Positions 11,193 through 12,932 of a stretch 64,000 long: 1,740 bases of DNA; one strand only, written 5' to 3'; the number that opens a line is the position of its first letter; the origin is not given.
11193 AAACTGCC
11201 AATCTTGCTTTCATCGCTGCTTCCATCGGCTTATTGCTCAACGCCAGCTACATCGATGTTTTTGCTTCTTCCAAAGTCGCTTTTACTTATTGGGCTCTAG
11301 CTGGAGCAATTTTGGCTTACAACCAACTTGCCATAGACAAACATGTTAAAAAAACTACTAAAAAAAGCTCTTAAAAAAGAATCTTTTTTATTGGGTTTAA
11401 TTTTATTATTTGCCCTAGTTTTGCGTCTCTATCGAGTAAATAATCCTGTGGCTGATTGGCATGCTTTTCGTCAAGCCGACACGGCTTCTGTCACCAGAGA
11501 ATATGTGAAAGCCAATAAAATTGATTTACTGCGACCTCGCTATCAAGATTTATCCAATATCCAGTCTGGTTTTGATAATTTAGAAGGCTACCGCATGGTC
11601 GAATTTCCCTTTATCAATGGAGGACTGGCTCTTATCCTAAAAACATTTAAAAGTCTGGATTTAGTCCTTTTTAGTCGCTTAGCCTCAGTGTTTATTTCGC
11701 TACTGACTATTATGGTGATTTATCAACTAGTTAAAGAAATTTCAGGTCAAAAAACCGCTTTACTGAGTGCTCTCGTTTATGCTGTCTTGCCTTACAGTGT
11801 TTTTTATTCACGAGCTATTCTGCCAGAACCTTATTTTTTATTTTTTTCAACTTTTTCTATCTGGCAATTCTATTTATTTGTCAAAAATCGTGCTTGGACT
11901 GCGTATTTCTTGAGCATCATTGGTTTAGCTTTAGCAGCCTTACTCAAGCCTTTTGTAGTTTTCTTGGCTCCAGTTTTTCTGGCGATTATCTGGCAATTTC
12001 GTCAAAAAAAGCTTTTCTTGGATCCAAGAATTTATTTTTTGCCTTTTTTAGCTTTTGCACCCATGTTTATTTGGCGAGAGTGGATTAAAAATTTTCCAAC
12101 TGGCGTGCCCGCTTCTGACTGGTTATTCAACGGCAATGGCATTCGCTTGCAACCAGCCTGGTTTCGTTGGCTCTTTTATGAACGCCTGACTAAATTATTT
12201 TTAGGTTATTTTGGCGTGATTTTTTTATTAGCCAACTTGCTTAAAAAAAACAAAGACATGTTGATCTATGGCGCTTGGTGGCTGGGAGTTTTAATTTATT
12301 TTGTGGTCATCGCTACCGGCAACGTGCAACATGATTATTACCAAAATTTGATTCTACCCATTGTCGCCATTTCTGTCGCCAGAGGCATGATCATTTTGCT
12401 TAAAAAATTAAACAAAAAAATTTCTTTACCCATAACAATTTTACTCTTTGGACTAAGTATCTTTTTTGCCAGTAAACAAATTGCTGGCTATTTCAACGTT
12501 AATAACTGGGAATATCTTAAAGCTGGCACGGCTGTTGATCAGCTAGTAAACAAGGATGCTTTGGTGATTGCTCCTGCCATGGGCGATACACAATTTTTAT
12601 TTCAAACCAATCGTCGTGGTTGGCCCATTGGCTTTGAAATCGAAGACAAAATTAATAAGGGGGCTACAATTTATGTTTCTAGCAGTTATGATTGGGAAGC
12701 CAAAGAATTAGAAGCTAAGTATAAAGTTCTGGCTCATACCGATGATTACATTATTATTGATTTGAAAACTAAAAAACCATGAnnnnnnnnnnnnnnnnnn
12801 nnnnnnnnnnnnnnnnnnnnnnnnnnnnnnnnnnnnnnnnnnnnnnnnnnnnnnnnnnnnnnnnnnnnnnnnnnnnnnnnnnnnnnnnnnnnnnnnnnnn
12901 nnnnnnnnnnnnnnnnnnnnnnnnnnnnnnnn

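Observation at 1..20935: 21-kb co-directional surface-glycan supercluster with two ArnT/PMT-like GT-C enzymes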

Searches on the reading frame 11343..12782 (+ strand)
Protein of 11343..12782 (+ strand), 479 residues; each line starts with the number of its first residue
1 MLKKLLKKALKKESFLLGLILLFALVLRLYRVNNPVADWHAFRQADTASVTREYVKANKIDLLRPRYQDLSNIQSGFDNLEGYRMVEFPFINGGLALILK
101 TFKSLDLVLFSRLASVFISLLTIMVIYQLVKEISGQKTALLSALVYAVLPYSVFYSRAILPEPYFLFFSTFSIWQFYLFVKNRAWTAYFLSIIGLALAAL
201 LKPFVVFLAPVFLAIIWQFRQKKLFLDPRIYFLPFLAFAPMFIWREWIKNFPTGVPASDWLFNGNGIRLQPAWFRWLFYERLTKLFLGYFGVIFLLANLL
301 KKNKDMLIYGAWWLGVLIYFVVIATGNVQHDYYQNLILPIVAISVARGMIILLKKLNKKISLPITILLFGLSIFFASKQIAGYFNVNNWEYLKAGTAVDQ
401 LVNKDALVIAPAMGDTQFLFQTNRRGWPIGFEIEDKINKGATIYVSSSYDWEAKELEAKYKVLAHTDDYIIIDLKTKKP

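Call 4: search_protein_families(library=pfam, proteins=[window:11343-12782:+])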
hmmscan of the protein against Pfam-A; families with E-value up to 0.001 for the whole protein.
window:11343-12782:+ (479 aa): 2 families
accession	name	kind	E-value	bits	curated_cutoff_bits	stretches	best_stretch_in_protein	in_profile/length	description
PF13231.12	PMT_2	-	6.7e-14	52.8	26.1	1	112-244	25-160/160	Dolichyl-phosphate-mannose-protein mannosyltransferase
PF02366.24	PMT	-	1.6e-10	41.4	22.7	1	109-222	83-203/245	Dolichyl-phosphate-mannose-protein mannosyltransferase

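Call 8: search_protein_families(library=ncbifam, proteins=[window:11343-12782:+], max_evalue=0.01)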
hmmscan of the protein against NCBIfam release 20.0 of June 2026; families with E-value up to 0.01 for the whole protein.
window:11343-12782:+ (479 aa): 1 family
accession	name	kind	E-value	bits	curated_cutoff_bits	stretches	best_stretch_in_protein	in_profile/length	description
TIGR04154.1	archaeo_STT3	subfamily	1.4e-05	23.7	450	1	89-155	74-142/831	oligosaccharyl transferase, archaeosortase A system-associated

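Call 11: search_solved_structures(query=window:11343-12782:+, max_evalue=1)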
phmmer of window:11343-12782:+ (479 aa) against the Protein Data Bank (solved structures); distinct sequences matched with E-value up to 1: 0.

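Call 13: find_homologous_proteins(query=window:11343-12782:+)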
Query window:11343-12782:+ (479 aa): 1596 proteins with E <= 0.001 among 8000 candidates; the best 120 are listed.
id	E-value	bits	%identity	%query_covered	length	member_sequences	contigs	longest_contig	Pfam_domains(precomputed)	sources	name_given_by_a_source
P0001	0.0e+0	1057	100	100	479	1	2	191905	PF02366.25,PF13231.13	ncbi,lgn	-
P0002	3.3e-286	968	89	97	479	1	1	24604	PF02366.25,PF13231.13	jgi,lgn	-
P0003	1.4e-282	956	89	95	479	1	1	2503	PF02366.25,PF13231.13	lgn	-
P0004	2.3e-282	955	89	100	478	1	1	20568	PF02366.25,PF13231.13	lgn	-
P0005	3.1e-282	955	89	97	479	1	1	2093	PF02366.25,PF13231.13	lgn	-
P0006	7.8e-282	953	89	97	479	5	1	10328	PF02366.25,PF13231.13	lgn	-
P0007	2.7e-280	948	88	94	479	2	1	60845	PF02366.25,PF13231.13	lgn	-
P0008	3.0e-280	948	88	97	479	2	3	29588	PF02366.25,PF13231.13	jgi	-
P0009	5.7e-280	947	87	100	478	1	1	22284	PF02366.25,PF13231.13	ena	-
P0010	3.1e-278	941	87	97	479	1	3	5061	PF02366.25,PF13231.13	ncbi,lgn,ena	-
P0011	1.7e-277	939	87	97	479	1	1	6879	PF02366.25,PF13231.13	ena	-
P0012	2.7e-276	935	86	94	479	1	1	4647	PF13231.13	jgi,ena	-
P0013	1.8e-275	932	86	94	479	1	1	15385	PF02366.25,PF13231.13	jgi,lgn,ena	-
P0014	7.7e-275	930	85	94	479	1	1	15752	PF02366.25,PF13231.13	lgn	-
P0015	6.9e-273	924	86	100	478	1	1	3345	PF02366.25,PF13231.13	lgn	-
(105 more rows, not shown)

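Call 16: search_solved_structures(query=A1, max_evalue=10, show_alignments=3)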
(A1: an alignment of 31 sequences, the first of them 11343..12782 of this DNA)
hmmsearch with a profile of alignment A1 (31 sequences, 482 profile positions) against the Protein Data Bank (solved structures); distinct sequences matched with E-value up to 10: 0.

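Call 18: find_encoding_contigs(protein=P0001, flank=10000, max_places=3)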
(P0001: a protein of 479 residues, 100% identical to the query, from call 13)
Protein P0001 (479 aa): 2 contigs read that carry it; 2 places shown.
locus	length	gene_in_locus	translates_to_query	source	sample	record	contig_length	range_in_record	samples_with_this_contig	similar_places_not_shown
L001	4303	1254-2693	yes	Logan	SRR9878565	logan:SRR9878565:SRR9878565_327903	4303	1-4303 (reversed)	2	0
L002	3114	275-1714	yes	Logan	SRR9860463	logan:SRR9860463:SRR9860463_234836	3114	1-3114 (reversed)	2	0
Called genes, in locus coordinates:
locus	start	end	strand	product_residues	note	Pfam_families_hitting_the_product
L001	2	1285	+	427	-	?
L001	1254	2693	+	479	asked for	PF02366:PMT, PF13231:PMT_2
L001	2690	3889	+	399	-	PF13439:Glyco_transf_4, PF00534:Glycos_transf_1, PF13692:Glyco_trans_1_4, PF13524:Glyco_trans_1_2 (weak)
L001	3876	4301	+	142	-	?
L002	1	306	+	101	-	?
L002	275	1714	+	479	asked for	PF02366:PMT, PF13231:PMT_2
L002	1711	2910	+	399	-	PF13439:Glyco_transf_4, PF00534:Glycos_transf_1, PF13692:Glyco_trans_1_4, PF13524:Glyco_trans_1_2 (weak)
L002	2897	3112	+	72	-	?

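Call 19: find_related_loci(query=A1, collection=genome_contigs, flank=10000)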
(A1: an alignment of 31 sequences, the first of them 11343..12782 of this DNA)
Query A1 (479 aa) in genome_contigs; peptide patterns used: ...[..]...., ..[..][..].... (x = any residue, [..] = any of these).
600 stretches matched a pattern (row limit reached: there are more); 562 encode a relative of the query (tblastn E <= 1e-3); the best 80 are kept; 80 distinct loci.
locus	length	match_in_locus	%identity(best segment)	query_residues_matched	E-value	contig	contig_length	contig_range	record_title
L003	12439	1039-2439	88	13-479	0e+0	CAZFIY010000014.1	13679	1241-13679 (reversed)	MAG TPA_asm: uncultured Pseudomonadales bacterium isolate SRP192927_co2_730 genome assembly, contig: NODE_7913_length_13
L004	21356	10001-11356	86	28-479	0e+0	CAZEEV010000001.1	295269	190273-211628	MAG TPA_asm: uncultured Pseudomonadales bacterium isolate SRP294416_co1_79 genome assembly, contig: NODE_5_length_295269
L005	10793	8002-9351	78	30-479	0e+0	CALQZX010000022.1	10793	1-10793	MAG: Parcubacteria group bacterium isolate MiH-14oct19-109 genome assembly, contig: MiH-14oct19-C13006, whole genome sho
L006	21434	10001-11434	73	1-479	0e+0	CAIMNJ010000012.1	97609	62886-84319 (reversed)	uncultured bacterium isolate LaPlata_bin-1529 genome assembly, contig: bin-1529:12/18, whole genome shotgun sequence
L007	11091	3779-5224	75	1-479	0e+0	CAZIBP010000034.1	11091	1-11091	MAG TPA_asm: uncultured Pseudomonadales bacterium isolate SRP093185_co1_41 genome assembly, contig: NODE_4266_length_110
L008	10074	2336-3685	71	30-479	0e+0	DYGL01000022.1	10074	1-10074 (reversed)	MAG TPA_asm: Candidatus Microgenomatus sp. isolate BE2012_4_39_12 Afr_mines_BE2012_2822_length_10074_cov_4_725122, whole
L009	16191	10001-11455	63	1-478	0e+0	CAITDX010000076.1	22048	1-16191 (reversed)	uncultured bacterium isolate LaPlata_bin-3499 genome assembly, contig: bin-3499:76/85, whole genome shotgun sequence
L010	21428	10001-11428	75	11-479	0e+0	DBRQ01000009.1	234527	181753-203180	MAG TPA_asm: Candidatus Pacebacteria bacterium UBA1364 UBA1364_contig_680, whole genome shotgun sequence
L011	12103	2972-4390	59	12-476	1e-174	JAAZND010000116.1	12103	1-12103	MAG: Candidatus Beckwithbacteria bacterium isolate AS27yjCOA_127 199217_AS27, whole genome shotgun sequence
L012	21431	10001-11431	79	1-478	0e+0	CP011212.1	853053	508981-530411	MAG: candidate division TM6 bacterium GW2011_GWF2_28_16 chromosome, complete genome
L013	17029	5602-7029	57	14-474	2e-170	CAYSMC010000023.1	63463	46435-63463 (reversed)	MAG TPA_asm: uncultured Pseudomonadales bacterium isolate SRP067234_co1_86 genome assembly, contig: k99_280011, whole ge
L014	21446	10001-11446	60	5-478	2e-170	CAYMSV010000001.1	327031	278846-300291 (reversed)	MAG TPA_asm: uncultured Pseudomonadales bacterium isolate SRP241326_co1_55 genome assembly, contig: NODE_18_length_32703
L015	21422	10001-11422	58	20-478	4e-170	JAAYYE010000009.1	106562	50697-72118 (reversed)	MAG: Candidatus Paceibacterota bacterium isolate AS06rmzACSIP_209 281070_AS06, whole genome shotgun sequence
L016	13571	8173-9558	57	19-477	2e-169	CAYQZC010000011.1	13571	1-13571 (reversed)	MAG TPA_asm: uncultured Pseudomonadales bacterium isolate SRP292972_co1_124 genome assembly, contig: NODE_1925_length_13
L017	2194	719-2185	58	3-478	0e+0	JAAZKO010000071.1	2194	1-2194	MAG: Candidatus Paceibacterota bacterium isolate AS22ysBPME_311 195751_AS22, whole genome shotgun sequence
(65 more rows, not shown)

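Call 26: predict_structure(alignment_id=A1)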
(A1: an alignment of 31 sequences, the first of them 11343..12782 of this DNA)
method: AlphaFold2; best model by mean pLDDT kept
length: 479 residues; sequences in the alignment: 31
mean_pLDDT: 87.3   pTM: 0.89
mean pLDDT of the five models: 87.3, 84.1, 82.9, 82.3, 80.9
residues with pLDDT >= 90: 292; 70-90: 130; 50-70: 45; < 50: 12
segments of 3 or more residues with pLDDT < 50: 254-256, 325-329
pLDDT, mean of each block of 10 residues (from residue 1): 72 92 96 72 84 92 87 65 78 96 93 96 98 96 97 89 94 98 96 97 91 95 91 96 86 51 60 79 92 95 91 91 56 81 97 93 96 93 74 90 92 67 85 89 91 93 94 93
secondary structure, 60 per line:
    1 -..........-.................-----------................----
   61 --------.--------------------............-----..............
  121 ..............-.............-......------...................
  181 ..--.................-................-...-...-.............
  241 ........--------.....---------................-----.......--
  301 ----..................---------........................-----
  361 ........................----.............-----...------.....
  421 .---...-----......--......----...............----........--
elements in order: H2-11 H13-29 H41-56 H90-101 H107-134 H136-148 H150-155 H162-182 H185-201 H203-218 H228-248 H257-261 H271-286 H292-298 H305-322 H332-355 H361-384 H389-401 E407-409 H416-421 E425-427 H433-438 E441-446 H451-459 E460-465 E470-477

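Call 30: fold_search(model_id=the predicted structure, library=pdb)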
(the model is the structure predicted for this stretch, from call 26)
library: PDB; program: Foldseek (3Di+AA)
matches with E <= 10: 218; with E <= 0.001: 27
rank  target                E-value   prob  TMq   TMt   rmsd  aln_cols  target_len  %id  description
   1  5f15                  1.1e-08  1.00  0.67  0.60   6.6       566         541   12  Crystal Structure of ArnT from Cupriavidus metallidurans bound to Undecaprenyl phosphate (released 2016-02-17)
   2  8pn9_A                8.3e-08  1.00  0.59  0.45   9.7       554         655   12  Structure of human oligosaccharyltransferase OST-A complex bound to NGI-1 (released 2024-05-08)
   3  5ezm                  8.6e-08  1.00  0.65  0.59   7.2       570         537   12  Crystal Structure of ArnT from Cupriavidus metallidurans in the apo state (released 2016-02-17)
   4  6s7t_A                1.4e-07  1.00  0.57  0.41   8.5       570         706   12  Cryo-EM structure of human oligosaccharyltransferase complex OST-B (released 2019-12-18)
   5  7oci_F                2.0e-07  1.00  0.55  0.43  11.8       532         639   13  Cryo-EM structure of yeast Ost6p containing oligosaccharyltransferase complex (released 2022-02-16)
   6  8age_A                3.5e-07  1.00  0.59  0.46   8.9       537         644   13  Structure of yeast oligosaccharylransferase complex with acceptor peptide bound (released 2022-12-07)
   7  6c26_A                4.8e-07  1.00  0.57  0.45  10.3       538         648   12  The Cryo-EM structure of a eukaryotic oligosaccharyl transferase complex (released 2018-01-31)
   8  7zli_A                6.0e-07  1.00  0.52  0.41  10.2       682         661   12  Cryo-EM structure of C-mannosyltransferase CeDPY19, in complex with Dol25-P-Man and bound to CMT2-Fab and anti-Fab nan (released 2023-01-11)
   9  9n9j_I                6.2e-07  1.00  0.56  0.40  12.6       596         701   12  Structure of a GRP94 folding intermediate engaged with a CCDC134- and FKBP11-bound secretory translocon (released 2025-11-19)
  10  8b6l_I                7.1e-07  1.00  0.56  0.41  10.0       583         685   11  Subtomogram average of the human Sec61-TRAP-OSTA-translocon (released 2022-12-07)
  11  7e9s_A                7.8e-07  1.00  0.58  0.35  11.5       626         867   12  Archaeal oligosaccharyltransferase AglB from Archaeoglobus fulgidus in complex with an inhibitory peptide and a dolich (released 2021-09-08)
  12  3wak                  8.5e-07  1.00  0.57  0.34  11.0       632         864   12  Crystal structure of the Archaeoglobus fulgidus oligosaccharyltransferase (O29867_ARCFU) in the apo form (released 2013-10-30)
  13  6ezn_F                8.5e-07  1.00  0.56  0.44  11.8       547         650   12  Cryo-EM structure of the yeast oligosaccharyltransferase (OST) complex (released 2018-01-17)
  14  8agc_A                8.5e-07  1.00  0.55  0.40   9.2       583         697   12  Structure of yeast oligosaccharylransferase complex with lipid-linked oligosaccharide and non-acceptor peptide bound (released 2022-12-07)
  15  7zlh_A                9.8e-07  1.00  0.50  0.39  12.4       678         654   12  Cryo-EM structure of C-mannosyltransferase CeDPY19, in apo state, bound to CMT2-Fab and anti-Fab nanobody (released 2023-01-11)
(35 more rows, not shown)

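Call 77: search_protein_representatives(alignment_id=A1)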
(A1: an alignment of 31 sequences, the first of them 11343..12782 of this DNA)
Query: 31 sequences, 482 profile positions. Proteins with E-value up to 0.001 (for the whole library): 7724; up to 1e-10: 2458; up to 1e-30: 444. The best 150 are listed.
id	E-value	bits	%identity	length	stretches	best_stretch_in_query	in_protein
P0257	2.3e-208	709.2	-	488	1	12-481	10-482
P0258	6.3e-204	694.6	-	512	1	9-480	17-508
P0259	1.2e-189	647.5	-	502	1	12-480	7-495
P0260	5.1e-188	642.1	-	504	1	7-481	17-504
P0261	1.6e-180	617.4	-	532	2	5-389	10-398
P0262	2.5e-179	613.5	-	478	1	12-481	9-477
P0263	5.2e-176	602.5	-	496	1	13-481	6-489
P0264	1.3e-175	601.2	-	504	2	10-388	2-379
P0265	3.9e-175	599.6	-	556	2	8-381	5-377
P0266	1.0e-170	585.0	-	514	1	9-480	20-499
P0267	3.8e-169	579.9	-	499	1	4-481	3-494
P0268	1.3e-168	578.1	-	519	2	17-296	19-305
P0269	9.1e-164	562.1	-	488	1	11-478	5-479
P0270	4.3e-157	540.1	-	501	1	14-480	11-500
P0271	7.1e-157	539.4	-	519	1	6-480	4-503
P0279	7.4e-147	506.4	-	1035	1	13-477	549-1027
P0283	1.6e-143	495.3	-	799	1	3-476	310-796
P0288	3.0e-138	478.0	-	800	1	5-477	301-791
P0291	2.9e-134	464.8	-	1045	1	12-478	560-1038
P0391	5.4e-57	210.0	-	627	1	9-461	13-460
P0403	1.1e-52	195.8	-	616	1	12-431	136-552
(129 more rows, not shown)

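Call 78: search_protein_families(library=pfam, proteins=[P0279, P0291, P0283, P0288, P0403, P0391], max_evalue=0.01)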
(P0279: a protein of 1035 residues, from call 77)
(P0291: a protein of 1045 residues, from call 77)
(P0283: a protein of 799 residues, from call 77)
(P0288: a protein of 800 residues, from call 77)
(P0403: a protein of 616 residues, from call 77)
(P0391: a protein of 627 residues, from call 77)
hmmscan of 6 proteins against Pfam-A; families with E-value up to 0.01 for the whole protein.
P0279 (1035 aa): 3 families
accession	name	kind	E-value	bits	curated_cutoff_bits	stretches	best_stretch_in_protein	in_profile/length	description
PF04932.20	Wzy_C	-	2.2e-08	34.4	31.7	1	399-461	80-148/149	O-Antigen ligase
PF02366.24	PMT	-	8.2e-07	29.3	22.7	1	643-771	83-208/245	Dolichyl-phosphate-mannose-protein mannosyltransferase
PF13231.12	PMT_2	-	0.0031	18.2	26.1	1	627-790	8-160/160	Dolichyl-phosphate-mannose-protein mannosyltransferase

P0291 (1045 aa): 2 families
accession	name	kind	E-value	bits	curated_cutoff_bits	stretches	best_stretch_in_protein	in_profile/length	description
PF13231.12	PMT_2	-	1.7e-12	48.3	26.1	1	637-791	5-160/160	Dolichyl-phosphate-mannose-protein mannosyltransferase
PF02366.24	PMT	-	4.9e-09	36.5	22.7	1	650-770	77-203/245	Dolichyl-phosphate-mannose-protein mannosyltransferase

P0283 (799 aa): 7 families
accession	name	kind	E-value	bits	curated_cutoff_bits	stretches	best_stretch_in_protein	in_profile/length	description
PF00535.33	Glycos_transf_2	-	4e-24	85.9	23.3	1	5-131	1-124/168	Glycosyl transferase family 2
PF13641.12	Glyco_tranf_2_3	-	2.7e-15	57.4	27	1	4-234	3-213/230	Glycosyltransferase like family 2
PF13231.12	PMT_2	-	4.3e-08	34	26.1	1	396-561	5-160/160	Dolichyl-phosphate-mannose-protein mannosyltransferase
PF13632.12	Glyco_trans_2_3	-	2.9e-07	30.9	27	1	88-281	1-172/198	Glycosyl transferase family group 2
PF02366.24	PMT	-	2.5e-05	24.4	22.7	1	391-534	59-197/245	Dolichyl-phosphate-mannose-protein mannosyltransferase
PF10111.15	Glyco_tranf_2_2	-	2.8e-05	24.2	27.3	1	30-107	27-103/276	Glycosyltransferase like family 2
PF13712.12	Glyco_tranf_2_5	-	0.00095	19.4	27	0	61-121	29-93/210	Glycosyltransferase like family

P0288 (800 aa): 4 families
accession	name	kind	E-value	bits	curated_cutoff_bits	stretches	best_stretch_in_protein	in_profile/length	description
PF13231.12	PMT_2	-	1.8e-13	51.5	26.1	1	400-543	18-160/160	Dolichyl-phosphate-mannose-protein mannosyltransferase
PF04932.20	Wzy_C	-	3.8e-10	40.2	31.7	1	2-208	21-149/149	O-Antigen ligase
PF02366.24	PMT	-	1.4e-09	38.3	22.7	1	396-517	75-198/245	Dolichyl-phosphate-mannose-protein mannosyltransferase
PF03901.23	Glyco_transf_22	-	0.0026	17.5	23.8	1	406-540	83-217/414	Alg9-like mannosyltransferase family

P0403 (616 aa): 2 families
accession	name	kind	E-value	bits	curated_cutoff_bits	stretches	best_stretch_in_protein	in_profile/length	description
PF13231.12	PMT_2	-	8.8e-15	55.7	26.1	1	204-357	4-159/160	Dolichyl-phosphate-mannose-protein mannosyltransferase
PF02366.24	PMT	-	1.7e-07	31.5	22.7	1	203-349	63-225/245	Dolichyl-phosphate-mannose-protein mannosyltransferase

P0391 (627 aa): 2 families
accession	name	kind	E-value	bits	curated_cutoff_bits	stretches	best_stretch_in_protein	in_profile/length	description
PF13231.12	PMT_2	-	1.7e-21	77.5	26.1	1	85-235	5-155/160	Dolichyl-phosphate-mannose-protein mannosyltransferase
PF02366.24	PMT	-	9.8e-13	48.7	22.7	1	94-210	75-197/245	Dolichyl-phosphate-mannose-protein mannosyltransferase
